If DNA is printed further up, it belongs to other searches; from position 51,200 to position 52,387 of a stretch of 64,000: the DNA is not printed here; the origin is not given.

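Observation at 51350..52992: DprA/Smf-like SLOG-fold protein translationally coupled (TTGA) to an unknown protein inside the island: a possible nucleotide-sensing defense pair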

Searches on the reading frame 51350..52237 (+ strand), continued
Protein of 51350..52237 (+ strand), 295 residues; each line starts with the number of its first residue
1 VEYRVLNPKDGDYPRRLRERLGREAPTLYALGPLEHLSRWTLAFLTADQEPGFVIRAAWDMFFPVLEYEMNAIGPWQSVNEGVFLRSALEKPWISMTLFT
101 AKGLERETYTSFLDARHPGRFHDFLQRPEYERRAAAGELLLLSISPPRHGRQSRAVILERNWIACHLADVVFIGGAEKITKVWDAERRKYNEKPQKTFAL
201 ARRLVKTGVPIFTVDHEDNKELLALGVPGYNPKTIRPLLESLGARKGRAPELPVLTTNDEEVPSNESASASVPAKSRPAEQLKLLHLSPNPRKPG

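Call 36: find_related_loci(query=A1, collection=genome_contigs, flank=6000)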
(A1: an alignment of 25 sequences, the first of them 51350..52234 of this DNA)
Query A1 (295 aa) in genome_contigs; peptide patterns used: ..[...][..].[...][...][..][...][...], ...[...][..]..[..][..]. (x = any residue, [..] = any of these).
53 stretches matched a pattern; 26 encode a relative of the query (tblastn E <= 1e-3); 26 distinct loci.
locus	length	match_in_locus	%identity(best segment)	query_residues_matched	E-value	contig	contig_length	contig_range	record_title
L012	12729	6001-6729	63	1-244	2e-98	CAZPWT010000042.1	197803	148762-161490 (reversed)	MAG TPA_asm: uncultured Planctomycetia bacterium isolate binchicken_co200_325 genome assembly, contig: k141_930014, whol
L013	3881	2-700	46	1-247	2e-66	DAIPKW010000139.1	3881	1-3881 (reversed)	MAG TPA_asm: Thermodesulfobacteriota bacterium isolate CTOTU21550 NODE_7542_length_3881_cov_79.726346, whole genome shot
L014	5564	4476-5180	45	1-249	2e-65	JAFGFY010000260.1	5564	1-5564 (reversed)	MAG: Deltaproteobacteria bacterium isolate Zod_Metabat.1351 k87_10736980, whole genome shotgun sequence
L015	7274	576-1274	44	1-247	2e-65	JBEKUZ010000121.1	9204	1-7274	MAG: Thermodesulfobacteriota bacterium isolate SPRUCE 593 SPRUCE_593_121, whole genome shotgun sequence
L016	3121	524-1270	44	1-262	3e-64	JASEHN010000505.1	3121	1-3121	MAG: Thermodesulfobacteriota bacterium isolate Yes70-24 NODE_14655_length_3121_cov_3.903457, whole genome shotgun sequen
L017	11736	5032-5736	46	1-249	1e-63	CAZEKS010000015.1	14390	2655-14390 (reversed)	MAG TPA_asm: uncultured Syntrophaceae bacterium isolate binchicken_co189_49 genome assembly, contig: NODE_4150_length_14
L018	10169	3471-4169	44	1-247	5e-63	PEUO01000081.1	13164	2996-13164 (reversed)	MAG: Deltaproteobacteria bacterium CG03_land_8_20_14_0_80_45_14 CG03_land_8_20_14_0.80_scaffold_2336_c, whole genome sho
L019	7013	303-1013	44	1-251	4e-63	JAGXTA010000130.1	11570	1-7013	MAG: Deltaproteobacteria bacterium isolate CROMO_BS_46_3 c_000000707433, whole genome shotgun sequence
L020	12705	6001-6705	44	3-251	4e-63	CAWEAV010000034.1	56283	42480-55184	MAG: uncultured delta proteobacterium isolate MFD04408.bin.2.84 genome assembly, contig: contig_16487, whole genome shot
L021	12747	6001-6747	43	1-262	1e-62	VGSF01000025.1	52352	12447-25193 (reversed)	MAG: Deltaproteobacteria bacterium isolate K_DeepCast_150m_m1_110 K_DeepCast_150m_m1_110_Ga0194126_10000839, whole genom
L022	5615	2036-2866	42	1-289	7e-63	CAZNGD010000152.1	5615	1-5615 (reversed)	MAG TPA_asm: uncultured Verrucomicrobiota bacterium isolate binchicken_co45_351 genome assembly, contig: NODE_29011_leng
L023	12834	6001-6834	43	1-291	2e-62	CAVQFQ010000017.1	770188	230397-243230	MAG: uncultured delta proteobacterium isolate MFD05942.bin.2.34 genome assembly, contig: contig_55, whole genome shotgun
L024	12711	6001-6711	44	1-251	3e-62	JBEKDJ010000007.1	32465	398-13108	MAG: Thermodesulfobacteriota bacterium isolate SPRUCE 180 SPRUCE_180_7, whole genome shotgun sequence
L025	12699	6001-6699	44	1-247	1e-61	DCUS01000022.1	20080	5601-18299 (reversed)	MAG TPA_asm: Syntrophaceae bacterium UBA2208 UBA2208_contig_50723, whole genome shotgun sequence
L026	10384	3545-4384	43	1-280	4e-60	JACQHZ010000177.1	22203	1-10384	MAG: Verrucomicrobia bacterium isolate NC_groundwater_1112_Ag_S2p5_58_80 S_2p5_S6_coassembly_k141_1873552, whole genome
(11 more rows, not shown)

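Call 46: search_protein_families(library=pfam, alignment_id=A1, max_evalue=0.1)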
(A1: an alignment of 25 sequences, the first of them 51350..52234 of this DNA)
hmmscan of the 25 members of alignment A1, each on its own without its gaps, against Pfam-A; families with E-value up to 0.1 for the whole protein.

A. member 1, window:51350-52234:+ (295 aa): 0 families

B. families by the number of members that match (of 25 scanned): 1 family
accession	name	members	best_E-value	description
PF02481.21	DNA_processg_A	12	6.5e-10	DNA recombination-mediator protein A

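Call 48: search_protein_families(library=padloc, proteins=[L001:2738-6010:+, L004:2714-6016:+, L005:2693-6016:+, L010:2699-6016:+], max_evalue=0.00001)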
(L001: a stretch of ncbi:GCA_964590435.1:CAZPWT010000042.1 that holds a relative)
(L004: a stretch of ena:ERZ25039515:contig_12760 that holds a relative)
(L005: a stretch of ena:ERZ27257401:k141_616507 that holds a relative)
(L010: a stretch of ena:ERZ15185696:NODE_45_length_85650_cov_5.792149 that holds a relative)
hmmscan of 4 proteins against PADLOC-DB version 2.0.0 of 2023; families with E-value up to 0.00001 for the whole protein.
L001:2738-6010:+ (1091 aa): 19 families
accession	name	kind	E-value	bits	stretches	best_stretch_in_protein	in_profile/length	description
PDLC03630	REase_MTase_IIG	-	2.4e-253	841.6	1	16-1089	11-1081/1100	Type IIG restriction enzyme-methyltransferase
PDLC03580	REase_II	-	1.1e-171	571.2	2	271-1089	248-1084/1112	Type II restriction enzyme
PDLC03625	REase_MTase_IIG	-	3.2e-100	334.4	1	27-1088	18-1106/1109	Type IIG restriction enzyme-methyltransferase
PDLC03338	MTase_II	-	1.6e-17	61.5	1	374-508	103-238/604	Type II methyltransferase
PDLC03348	MTase_II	-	1.8e-14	51.2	1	380-490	200-316/727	Type II methyltransferase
PDLC04134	mad2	-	8.1e-14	49.3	1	380-484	250-333/492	mads_2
PDLC03335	MTase_II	-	9.9e-14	48.9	1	383-506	62-180/607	Type II methyltransferase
PDLC02529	PglX|PglXI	-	1.6e-12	44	1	421-511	225-322/1189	PglX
PDLC03267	MTase_II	-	1.7e-11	41.7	0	616-656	102-142/539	Type II methyltransferase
PDLC03313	MTase_II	-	1.1e-10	38.7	0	617-654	141-182/563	Type II methyltransferase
PDLC03021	MTase_I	-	2.9e-09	34.3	1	381-486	143-247/491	Type I methyltransferase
PDLC03310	MTase_II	-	1.5e-08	31.9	1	870-1023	306-449/475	Type II methyltransferase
PDLC03248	MTase_II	-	1.9e-08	31.5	0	618-651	83-118/521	Type II methyltransferase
PDLC03025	MTase_I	-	2.7e-08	31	1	384-487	144-242/569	Type I methyltransferase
PDLC03603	REase_MTase_IIG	-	3.2e-08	30.1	1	383-447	279-348/1016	Type IIG restriction enzyme-methyltransferase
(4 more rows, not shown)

L004:2714-6016:+ (1101 aa): 19 families
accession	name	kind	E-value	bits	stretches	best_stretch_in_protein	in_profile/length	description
PDLC03630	REase_MTase_IIG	-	9.3e-273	905.8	2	167-1099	137-1083/1100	Type IIG restriction enzyme-methyltransferase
PDLC03580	REase_II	-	2.9e-178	592.9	1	25-1098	26-1085/1112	Type II restriction enzyme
PDLC03625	REase_MTase_IIG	-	4.5e-124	413.4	1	63-1095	55-1105/1109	Type IIG restriction enzyme-methyltransferase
PDLC03335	MTase_II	-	2.8e-21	73.8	1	385-492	63-164/607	Type II methyltransferase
PDLC03248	MTase_II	-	8.6e-16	55.8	1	619-717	84-170/521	Type II methyltransferase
PDLC03338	MTase_II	-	5e-15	53.2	1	385-510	113-238/604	Type II methyltransferase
PDLC04134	mad2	-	1.3e-14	51.9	1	381-751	250-451/492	mads_2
PDLC02529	PglX|PglXI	-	3.4e-13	46.2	1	422-489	225-293/1189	PglX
PDLC03267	MTase_II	-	2e-12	44.8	1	618-710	104-185/539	Type II methyltransferase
PDLC03348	MTase_II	-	1.6e-11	41.5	1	382-519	201-341/727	Type II methyltransferase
PDLC03604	REase_MTase_IIG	-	6.4e-11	39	0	866-1082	750-963/1011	Type IIG restriction enzyme-methyltransferase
PDLC03313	MTase_II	-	6.6e-11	39.4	1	392-483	13-106/563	Type II methyltransferase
PDLC03021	MTase_I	-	2.1e-10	38.1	1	381-488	142-247/491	Type I methyltransferase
PDLC03612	REase_MTase_IIG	-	4.7e-10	36.3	0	965-1098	1102-1234/1247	Type IIG restriction enzyme-methyltransferase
PDLC03025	MTase_I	-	5e-10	36.7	1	382-488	141-241/569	Type I methyltransferase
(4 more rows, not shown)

L005:2693-6016:+ (1108 aa): 20 families
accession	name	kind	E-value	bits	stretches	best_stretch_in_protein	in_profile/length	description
PDLC03630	REase_MTase_IIG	-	4.8e-263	873.7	2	167-1106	135-1083/1100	Type IIG restriction enzyme-methyltransferase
PDLC03580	REase_II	-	7.2e-182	604.9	2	220-1106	196-1086/1112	Type II restriction enzyme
PDLC03625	REase_MTase_IIG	-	8e-104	346.4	1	63-1100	53-1103/1109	Type IIG restriction enzyme-methyltransferase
PDLC03335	MTase_II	-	2.8e-16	57.3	1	626-938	195-471/607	Type II methyltransferase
PDLC04134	mad2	-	4.5e-14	50.1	1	383-755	250-447/492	mads_2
PDLC02529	PglX|PglXI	-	7.9e-14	48.3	1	424-538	225-344/1189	PglX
PDLC03267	MTase_II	-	3.7e-13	47.2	1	625-734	105-202/539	Type II methyltransferase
PDLC03338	MTase_II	-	4.3e-12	43.5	1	387-511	113-237/604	Type II methyltransferase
PDLC03248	MTase_II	-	1.4e-10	38.5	1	624-757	83-200/521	Type II methyltransferase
PDLC03348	MTase_II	-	6.8e-10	36.1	1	384-490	201-311/727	Type II methyltransferase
PDLC03021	MTase_I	-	1.5e-08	31.9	1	383-489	142-246/491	Type I methyltransferase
PDLC03604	REase_MTase_IIG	-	2.1e-08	30.7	0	624-753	532-647/1011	Type IIG restriction enzyme-methyltransferase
PDLC03025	MTase_I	-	2.9e-08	30.9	1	384-490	141-241/569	Type I methyltransferase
PDLC03612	REase_MTase_IIG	-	8.1e-08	28.9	0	626-756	806-917/1247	Type IIG restriction enzyme-methyltransferase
PDLC03226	MTase_II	-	1e-06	25.7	0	402-460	15-76/579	Type II methyltransferase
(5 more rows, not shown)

L010:2699-6016:+ (1106 aa): 20 families
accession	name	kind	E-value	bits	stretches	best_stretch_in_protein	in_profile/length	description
PDLC03630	REase_MTase_IIG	-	5.4e-263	873.5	2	165-1104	135-1083/1100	Type IIG restriction enzyme-methyltransferase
PDLC03580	REase_II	-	1.1e-182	607.6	2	192-1104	165-1086/1112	Type II restriction enzyme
PDLC03625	REase_MTase_IIG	-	1.3e-104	349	1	184-1098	181-1103/1109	Type IIG restriction enzyme-methyltransferase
PDLC03335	MTase_II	-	4.3e-17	60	1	385-485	63-157/607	Type II methyltransferase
PDLC04134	mad2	-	5.2e-15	53.2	1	381-754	250-448/492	mads_2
PDLC03267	MTase_II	-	7.2e-14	49.6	1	623-762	105-228/539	Type II methyltransferase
PDLC02529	PglX|PglXI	-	2e-13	47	1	406-536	204-344/1189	PglX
PDLC03338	MTase_II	-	1.7e-12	44.8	1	385-509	113-237/604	Type II methyltransferase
PDLC03248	MTase_II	-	4.7e-11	40.1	1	622-755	83-200/521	Type II methyltransferase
PDLC03348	MTase_II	-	1.1e-09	35.4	1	381-488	200-311/727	Type II methyltransferase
PDLC03021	MTase_I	-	4.9e-09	33.5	1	380-487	141-246/491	Type I methyltransferase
PDLC03025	MTase_I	-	5.6e-09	33.2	1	381-488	140-241/569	Type I methyltransferase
PDLC03226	MTase_II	-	1.8e-07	28.2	0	400-458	15-76/579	Type II methyltransferase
PDLC03313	MTase_II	-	2.8e-07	27.4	0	400-462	21-89/563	Type II methyltransferase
PDLC03604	REase_MTase_IIG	-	3.1e-07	26.8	0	622-714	532-614/1011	Type IIG restriction enzyme-methyltransferase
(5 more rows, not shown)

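Call 49: search_protein_families(library=pfam, proteins=[L001:2738-6010:+, L004:2714-6016:+, L005:2693-6016:+], max_evalue=0.01)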
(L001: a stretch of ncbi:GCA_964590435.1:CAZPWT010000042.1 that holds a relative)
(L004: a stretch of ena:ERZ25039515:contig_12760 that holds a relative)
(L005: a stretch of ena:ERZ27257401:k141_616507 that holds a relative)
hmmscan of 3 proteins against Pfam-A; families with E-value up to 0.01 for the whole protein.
L001:2738-6010:+ (1091 aa): 4 families
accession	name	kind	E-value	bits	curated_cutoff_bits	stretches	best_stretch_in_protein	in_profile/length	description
PF07669.17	Eco57I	-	3.7e-11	43.8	25.3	1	465-711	1-150/171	Eco57I restriction-modification methylase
PF02384.22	N6_Mtase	-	5.8e-11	42.7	20.4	1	381-487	3-100/311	N-6 DNA Methylase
PF01170.24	UPF0020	-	1.1e-05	25.7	22.3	1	422-484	27-96/197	RMKL-like, methyltransferase domain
PF20473.4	MmeI_Mtase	-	4.2e-05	23.3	27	1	426-488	22-86/259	MmeI, DNA-methyltransferase domain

L004:2714-6016:+ (1101 aa): 5 families
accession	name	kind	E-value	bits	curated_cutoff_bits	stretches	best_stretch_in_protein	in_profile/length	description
PF02384.22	N6_Mtase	-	9.1e-12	45.4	20.4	1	382-488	3-99/311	N-6 DNA Methylase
PF07669.17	Eco57I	-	2.1e-11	44.7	25.3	1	467-717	1-159/171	Eco57I restriction-modification methylase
PF01170.24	UPF0020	-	5.8e-07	29.8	22.3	1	410-485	16-95/197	RMKL-like, methyltransferase domain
PF20473.4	MmeI_Mtase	-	5.2e-06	26.3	27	1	426-489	21-85/259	MmeI, DNA-methyltransferase domain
PF12950.13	TaqI_C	-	0.00023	21.8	26.5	1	933-1038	20-101/118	TaqI-like C-terminal specificity domain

L005:2693-6016:+ (1108 aa): 5 families
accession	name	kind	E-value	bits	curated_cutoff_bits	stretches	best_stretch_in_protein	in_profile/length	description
PF07669.17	Eco57I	-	2.5e-10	41.1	25.3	1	471-718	3-153/171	Eco57I restriction-modification methylase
PF02384.22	N6_Mtase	-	2.8e-09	37.2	20.4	1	384-489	3-98/311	N-6 DNA Methylase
PF01170.24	UPF0020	-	3.9e-05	23.9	22.3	1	425-487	27-95/197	RMKL-like, methyltransferase domain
PF12950.13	TaqI_C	-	0.00035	21.2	26.5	1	937-1044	17-100/118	TaqI-like C-terminal specificity domain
PF20473.4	MmeI_Mtase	-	0.00038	20.2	27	1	428-447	21-40/259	MmeI, DNA-methyltransferase domain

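Call 50: search_dna_similar(query=L004:2714-6016:+, collection=plasmids, mode=protein, max_rows=15)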
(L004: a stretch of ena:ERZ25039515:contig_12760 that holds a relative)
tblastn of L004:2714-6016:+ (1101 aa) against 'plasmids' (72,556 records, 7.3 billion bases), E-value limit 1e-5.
Records with a match: 127; places in all: 135; records where one place covers at least 80% of the query: 23.
Best place of each record, by identity: <60% 127.
By first word of the organism name: Vibrio 39; Xanthomonas 9; Klebsiella 6; Rhodococcus 5; Clostridium 5; Rhodopseudomonas 4; Thermus 4; Corynebacterium 3; Halorussus 3; Mesorhizobium 2; and 38 more.
By predicted mobility (MOB-suite, as given by PLSDB): mobilizable 56; non-mobilizable 51; conjugative 20.
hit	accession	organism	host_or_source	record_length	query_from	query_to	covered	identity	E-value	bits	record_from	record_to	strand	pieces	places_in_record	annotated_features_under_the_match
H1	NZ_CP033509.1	Mesorhizobium jarvisii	Lotus corniculatus,cell culture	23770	58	1100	95%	30.1%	1e-119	415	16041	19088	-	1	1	N-6 DNA methylase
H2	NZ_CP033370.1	Mesorhizobium loti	Lotus sp.,cell culture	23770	58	1100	95%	30.1%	1e-119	415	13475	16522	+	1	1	N-6 DNA methylase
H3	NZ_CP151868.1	Bacillus thuringiensis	tobacco,mixed culture,leaves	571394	17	1096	98%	29.0%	2e-122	423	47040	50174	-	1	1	N-6 DNA methylase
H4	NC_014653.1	Photobacterium damselae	diseased Psetta maxima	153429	17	1074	96%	29.4%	3e-117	408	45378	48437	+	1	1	N-6 DNA methylase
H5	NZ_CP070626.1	Photobacterium damselae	Turbot fish farm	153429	17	1074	96%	29.4%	3e-117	408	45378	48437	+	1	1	N-6 DNA methylase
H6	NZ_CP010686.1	Phaeobacter piscinae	cell culture,rotifer aquaculture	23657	61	1080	93%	30.0%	1e-120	418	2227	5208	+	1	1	N-6 DNA methylase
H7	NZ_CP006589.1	Hymenobacter sp. APR13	silkworm feces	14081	10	1073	97%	28.4%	1e-107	379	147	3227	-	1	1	N-6 DNA methylase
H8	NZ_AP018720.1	Sulfuricystis multivorans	-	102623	61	1074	92%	29.0%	2e-111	390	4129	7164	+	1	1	N-6 DNA methylase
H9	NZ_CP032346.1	Azospirillum brasilense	soil sample,Agricultural field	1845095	61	1073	92%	29.0%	4e-105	372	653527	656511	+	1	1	record has no annotation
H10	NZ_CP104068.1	Alicyclobacillus fastidiosus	cell culture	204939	61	1093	94%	28.1%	2e-108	382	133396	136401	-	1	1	N-6 DNA methylase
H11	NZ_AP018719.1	Sulfuricystis multivorans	-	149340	61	1073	92%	28.5%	2e-111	390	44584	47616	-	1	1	N-6 DNA methylase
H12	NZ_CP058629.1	Chitinibacter bivalviorum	Anodonta arcaeformis,Mono-bacterial ...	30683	61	1074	92%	28.3%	5e-113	395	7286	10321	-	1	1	N-6 DNA methylase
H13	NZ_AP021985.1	Raoultella ornithinolytica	-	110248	61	1074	92%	28.3%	2e-112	394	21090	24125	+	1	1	N-6 DNA methylase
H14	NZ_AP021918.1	Aeromonas sp. WP2-W18-CRE-05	-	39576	61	1074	92%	28.3%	2e-112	393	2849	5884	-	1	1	N-6 DNA methylase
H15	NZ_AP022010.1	Klebsiella quasipneumoniae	-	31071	61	1074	92%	28.3%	2e-112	393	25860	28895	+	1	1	N-6 DNA methylase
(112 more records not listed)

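Call 51: search_dna_similar(query=window:51350-52234:+, collection=plasmids, mode=protein, max_rows=15, max_evalue=0.001)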
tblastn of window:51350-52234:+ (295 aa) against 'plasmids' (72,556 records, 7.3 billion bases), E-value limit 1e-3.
No match.

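Call 52: get_annotated_region(hit=H1, flank=3000)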
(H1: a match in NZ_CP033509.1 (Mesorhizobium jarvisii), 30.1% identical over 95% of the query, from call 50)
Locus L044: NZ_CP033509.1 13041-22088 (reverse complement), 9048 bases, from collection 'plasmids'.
description: Mesorhizobium jarvisii strain ATCC 33669 plasmid pMJ700743b, complete sequence
organism: Mesorhizobium jarvisii (NCBI taxid 1777867)
taxonomy: Bacteria; Pseudomonadota; Alphaproteobacteria; Hyphomicrobiales; Phyllobacteriaceae; Mesorhizobium; Mesorhizobium jarvisii
host: -; source: Lotus corniculatus,cell culture; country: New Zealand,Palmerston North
typing (MOB-suite, as given by PLSDB): non-mobilizable
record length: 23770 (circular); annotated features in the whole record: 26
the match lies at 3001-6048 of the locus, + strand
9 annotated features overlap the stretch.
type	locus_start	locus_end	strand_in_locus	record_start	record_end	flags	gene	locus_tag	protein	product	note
CDS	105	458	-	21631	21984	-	-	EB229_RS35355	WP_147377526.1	hypothetical protein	-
CDS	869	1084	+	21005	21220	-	-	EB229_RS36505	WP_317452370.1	S24 family peptidase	-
CDS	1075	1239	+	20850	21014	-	-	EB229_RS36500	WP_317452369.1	hypothetical protein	-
CDS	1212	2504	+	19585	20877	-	-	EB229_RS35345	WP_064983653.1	Y-family DNA polymerase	-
CDS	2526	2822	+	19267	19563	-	-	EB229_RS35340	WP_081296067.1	ribbon-helix-helix domain-containing protein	-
CDS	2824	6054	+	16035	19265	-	-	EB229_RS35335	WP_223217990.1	N-6 DNA methylase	GO:0006306 - DNA methylation [Evidence IEA]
CDS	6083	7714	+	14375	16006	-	-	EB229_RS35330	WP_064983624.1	AAA family ATPase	-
CDS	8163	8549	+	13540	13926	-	-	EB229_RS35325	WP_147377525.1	hypothetical protein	-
CDS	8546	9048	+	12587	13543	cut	-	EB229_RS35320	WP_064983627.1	tyrosine-type recombinase/integrase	GO:0015074 - DNA integration [Evidence IEA]; GO:0006310 - DNA recombination [Evidence IEA]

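Call 53: get_annotated_region(hit=H4, flank=3000)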
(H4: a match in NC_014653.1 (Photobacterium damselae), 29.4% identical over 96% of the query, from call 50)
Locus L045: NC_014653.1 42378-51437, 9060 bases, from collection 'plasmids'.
description: Photobacterium damselae subsp. damselae plasmid pPHDD1, complete sequence
organism: Photobacterium damselae (NCBI taxid 85581)
taxonomy: Bacteria; Pseudomonadota; Gammaproteobacteria; Vibrionales; Vibrionaceae; Photobacterium; Photobacterium damselae
host: -; source: diseased Psetta maxima; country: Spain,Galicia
typing (MOB-suite, as given by PLSDB): conjugative; replicon rep_cluster_1313; relaxase MOBF; mating-pair formation MPF_F
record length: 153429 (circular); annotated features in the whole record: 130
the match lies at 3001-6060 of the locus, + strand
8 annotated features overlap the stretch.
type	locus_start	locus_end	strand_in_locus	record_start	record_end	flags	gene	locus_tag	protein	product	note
CDS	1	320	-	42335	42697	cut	-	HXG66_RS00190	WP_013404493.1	hypothetical protein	-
CDS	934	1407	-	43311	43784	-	-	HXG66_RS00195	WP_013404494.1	hypothetical protein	-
CDS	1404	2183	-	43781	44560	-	-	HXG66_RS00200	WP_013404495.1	polymorphic toxin type 44 domain-containing protein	-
CDS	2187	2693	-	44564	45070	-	-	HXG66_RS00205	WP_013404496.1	PAAR domain-containing protein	-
CDS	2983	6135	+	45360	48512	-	-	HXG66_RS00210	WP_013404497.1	N-6 DNA methylase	GO:0006306 - DNA methylation [Evidence IEA]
CDS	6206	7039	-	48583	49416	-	-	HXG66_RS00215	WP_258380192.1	replication initiation protein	-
CDS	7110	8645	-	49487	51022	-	-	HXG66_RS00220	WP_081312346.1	site-specific integrase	GO:0015074 - DNA integration [Evidence IEA]; GO:0006310 - DNA recombination [Evidence IEA]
CDS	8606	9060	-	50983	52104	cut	-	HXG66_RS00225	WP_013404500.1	site-specific integrase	GO:0015074 - DNA integration [Evidence IEA]; GO:0006310 - DNA recombination [Evidence IEA]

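Call 56: find_encoding_contigs(protein=P0011, flank=6000, max_places=2)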
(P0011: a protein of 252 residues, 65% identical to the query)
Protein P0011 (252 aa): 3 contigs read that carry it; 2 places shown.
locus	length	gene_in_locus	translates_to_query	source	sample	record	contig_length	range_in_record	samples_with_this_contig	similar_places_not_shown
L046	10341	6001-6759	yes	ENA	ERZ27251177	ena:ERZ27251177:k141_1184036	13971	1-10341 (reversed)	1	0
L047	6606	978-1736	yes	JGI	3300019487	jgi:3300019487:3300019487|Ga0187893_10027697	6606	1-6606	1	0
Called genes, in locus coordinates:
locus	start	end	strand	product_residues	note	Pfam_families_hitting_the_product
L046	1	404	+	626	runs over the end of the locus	PF00749:tRNA-synt_1c, PF19269:Anticodon_2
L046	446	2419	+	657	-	PF02384:N6_Mtase (weak), PF01170:UPF0020 (weak), PF07669:Eco57I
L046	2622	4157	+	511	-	PF00665:rve, PF22483:Mu-transpos_C_2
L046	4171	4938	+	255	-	PF01695:IstB_IS21, PF00308:Bac_DnaA (weak)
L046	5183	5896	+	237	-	-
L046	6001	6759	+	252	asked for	-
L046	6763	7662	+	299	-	PF00294:PfkB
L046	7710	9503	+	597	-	-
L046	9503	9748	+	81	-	-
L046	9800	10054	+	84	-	-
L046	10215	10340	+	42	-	?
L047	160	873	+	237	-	-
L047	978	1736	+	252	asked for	-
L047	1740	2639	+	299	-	PF00294:PfkB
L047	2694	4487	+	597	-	-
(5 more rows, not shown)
